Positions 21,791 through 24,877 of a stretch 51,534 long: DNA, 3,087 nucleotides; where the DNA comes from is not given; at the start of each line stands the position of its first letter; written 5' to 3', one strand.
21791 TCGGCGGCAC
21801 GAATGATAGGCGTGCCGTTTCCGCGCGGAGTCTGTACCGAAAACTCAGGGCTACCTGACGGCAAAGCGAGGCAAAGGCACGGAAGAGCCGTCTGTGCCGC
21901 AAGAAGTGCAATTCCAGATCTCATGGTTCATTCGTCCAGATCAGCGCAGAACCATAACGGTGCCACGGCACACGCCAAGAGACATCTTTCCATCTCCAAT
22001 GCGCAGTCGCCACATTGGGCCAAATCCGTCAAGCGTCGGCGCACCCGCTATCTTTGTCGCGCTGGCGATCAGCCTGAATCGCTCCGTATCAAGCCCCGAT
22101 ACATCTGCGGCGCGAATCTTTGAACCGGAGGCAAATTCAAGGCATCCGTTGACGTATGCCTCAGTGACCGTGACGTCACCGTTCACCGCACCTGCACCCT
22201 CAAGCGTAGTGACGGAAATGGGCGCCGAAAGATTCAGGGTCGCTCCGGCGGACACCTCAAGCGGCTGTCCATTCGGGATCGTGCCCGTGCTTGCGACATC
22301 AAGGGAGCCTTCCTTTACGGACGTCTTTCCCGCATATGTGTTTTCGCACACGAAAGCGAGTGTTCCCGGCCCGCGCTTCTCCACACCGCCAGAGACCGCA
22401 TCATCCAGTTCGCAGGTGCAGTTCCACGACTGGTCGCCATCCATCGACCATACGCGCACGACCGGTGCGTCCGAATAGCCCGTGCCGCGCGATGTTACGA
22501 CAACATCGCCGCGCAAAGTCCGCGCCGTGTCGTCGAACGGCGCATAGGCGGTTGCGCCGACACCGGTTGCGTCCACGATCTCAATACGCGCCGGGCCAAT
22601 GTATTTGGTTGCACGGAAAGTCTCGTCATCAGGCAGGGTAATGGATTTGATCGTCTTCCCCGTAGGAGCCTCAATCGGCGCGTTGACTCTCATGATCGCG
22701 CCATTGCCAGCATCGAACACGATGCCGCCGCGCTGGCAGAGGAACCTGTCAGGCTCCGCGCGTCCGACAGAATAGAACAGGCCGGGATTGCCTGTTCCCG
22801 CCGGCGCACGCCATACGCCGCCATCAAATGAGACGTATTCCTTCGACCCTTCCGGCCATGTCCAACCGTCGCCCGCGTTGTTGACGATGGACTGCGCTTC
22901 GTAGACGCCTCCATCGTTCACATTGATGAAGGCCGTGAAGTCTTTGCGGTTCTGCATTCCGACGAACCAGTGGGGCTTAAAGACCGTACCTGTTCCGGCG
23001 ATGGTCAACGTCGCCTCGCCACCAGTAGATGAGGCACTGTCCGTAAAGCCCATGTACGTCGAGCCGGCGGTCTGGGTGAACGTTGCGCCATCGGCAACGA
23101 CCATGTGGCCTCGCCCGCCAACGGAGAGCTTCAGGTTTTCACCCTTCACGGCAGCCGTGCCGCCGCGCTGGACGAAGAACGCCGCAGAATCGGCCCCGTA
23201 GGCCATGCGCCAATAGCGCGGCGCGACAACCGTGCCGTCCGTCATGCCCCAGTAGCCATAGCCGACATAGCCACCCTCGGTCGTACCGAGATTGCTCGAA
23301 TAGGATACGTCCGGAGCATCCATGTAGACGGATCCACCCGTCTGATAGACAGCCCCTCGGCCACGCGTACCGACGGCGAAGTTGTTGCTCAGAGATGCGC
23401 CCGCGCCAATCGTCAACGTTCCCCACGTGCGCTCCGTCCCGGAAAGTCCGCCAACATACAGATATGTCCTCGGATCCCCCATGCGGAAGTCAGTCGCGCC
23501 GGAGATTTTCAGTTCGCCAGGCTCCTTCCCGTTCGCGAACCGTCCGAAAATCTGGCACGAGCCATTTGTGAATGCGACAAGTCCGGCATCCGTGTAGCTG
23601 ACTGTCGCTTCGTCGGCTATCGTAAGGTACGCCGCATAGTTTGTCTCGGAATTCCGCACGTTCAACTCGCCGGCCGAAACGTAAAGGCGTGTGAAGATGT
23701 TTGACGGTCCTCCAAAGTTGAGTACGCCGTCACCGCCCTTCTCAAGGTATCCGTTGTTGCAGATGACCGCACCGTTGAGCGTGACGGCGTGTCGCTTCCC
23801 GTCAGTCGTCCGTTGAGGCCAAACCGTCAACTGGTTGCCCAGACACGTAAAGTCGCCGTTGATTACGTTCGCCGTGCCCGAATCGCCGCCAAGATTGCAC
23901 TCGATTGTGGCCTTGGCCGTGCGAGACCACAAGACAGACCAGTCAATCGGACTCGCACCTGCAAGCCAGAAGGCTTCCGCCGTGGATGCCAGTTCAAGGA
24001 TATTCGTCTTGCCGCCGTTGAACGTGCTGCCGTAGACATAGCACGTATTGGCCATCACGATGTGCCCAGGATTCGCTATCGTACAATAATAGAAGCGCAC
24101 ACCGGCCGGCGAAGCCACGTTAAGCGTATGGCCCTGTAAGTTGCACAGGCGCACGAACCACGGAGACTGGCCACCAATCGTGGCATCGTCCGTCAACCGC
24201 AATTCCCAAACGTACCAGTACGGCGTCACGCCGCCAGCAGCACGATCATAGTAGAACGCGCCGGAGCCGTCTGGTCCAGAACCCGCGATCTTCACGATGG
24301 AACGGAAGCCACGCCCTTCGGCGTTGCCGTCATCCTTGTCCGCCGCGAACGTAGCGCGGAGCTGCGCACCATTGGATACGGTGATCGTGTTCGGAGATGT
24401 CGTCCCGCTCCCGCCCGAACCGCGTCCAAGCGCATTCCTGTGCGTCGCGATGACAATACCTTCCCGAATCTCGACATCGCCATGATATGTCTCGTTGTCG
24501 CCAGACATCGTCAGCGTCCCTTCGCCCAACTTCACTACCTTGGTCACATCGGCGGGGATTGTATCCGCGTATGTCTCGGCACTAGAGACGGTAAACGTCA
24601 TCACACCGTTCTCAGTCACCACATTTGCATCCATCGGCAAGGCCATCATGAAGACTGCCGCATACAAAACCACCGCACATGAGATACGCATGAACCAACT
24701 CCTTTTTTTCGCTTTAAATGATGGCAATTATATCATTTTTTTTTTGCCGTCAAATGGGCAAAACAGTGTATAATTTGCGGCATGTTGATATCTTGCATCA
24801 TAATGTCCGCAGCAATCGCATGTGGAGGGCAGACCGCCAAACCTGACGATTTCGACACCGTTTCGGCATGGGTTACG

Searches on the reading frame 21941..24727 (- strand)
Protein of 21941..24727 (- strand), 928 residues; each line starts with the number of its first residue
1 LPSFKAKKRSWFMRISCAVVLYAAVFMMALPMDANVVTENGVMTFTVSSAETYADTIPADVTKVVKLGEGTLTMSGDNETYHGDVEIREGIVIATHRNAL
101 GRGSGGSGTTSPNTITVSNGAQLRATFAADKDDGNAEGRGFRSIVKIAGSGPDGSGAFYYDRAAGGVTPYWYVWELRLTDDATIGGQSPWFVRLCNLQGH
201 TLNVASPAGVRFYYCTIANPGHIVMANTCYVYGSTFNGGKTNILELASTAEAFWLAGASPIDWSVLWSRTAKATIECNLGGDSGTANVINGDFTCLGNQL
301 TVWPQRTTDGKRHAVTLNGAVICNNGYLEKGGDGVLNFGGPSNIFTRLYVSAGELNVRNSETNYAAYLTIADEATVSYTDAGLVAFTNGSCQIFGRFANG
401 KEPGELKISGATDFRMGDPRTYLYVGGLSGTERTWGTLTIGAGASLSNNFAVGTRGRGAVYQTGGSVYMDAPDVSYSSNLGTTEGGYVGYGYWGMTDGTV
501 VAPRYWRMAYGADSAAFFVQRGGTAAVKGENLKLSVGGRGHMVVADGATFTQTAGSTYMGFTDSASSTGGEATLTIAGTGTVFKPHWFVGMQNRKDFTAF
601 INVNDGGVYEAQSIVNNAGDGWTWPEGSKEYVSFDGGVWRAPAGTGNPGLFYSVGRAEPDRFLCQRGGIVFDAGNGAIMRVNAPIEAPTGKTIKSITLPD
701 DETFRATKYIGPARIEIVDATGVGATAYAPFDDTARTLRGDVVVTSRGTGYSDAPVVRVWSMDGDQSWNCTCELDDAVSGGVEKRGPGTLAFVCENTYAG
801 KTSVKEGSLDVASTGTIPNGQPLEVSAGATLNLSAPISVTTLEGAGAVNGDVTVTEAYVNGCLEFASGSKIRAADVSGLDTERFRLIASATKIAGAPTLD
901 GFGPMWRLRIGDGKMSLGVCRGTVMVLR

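Call 68: search_protein_families(library=pfam, proteins=[window:21941-24727:-], max_evalue=0.0001)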
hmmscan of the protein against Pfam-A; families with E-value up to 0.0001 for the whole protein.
window:21941-24727:- (928 aa): 1 family
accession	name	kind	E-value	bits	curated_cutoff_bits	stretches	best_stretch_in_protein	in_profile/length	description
PF12951.13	PATR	-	1e-11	45.1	27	0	65-92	2-28/30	Passenger-associated-transport-repeat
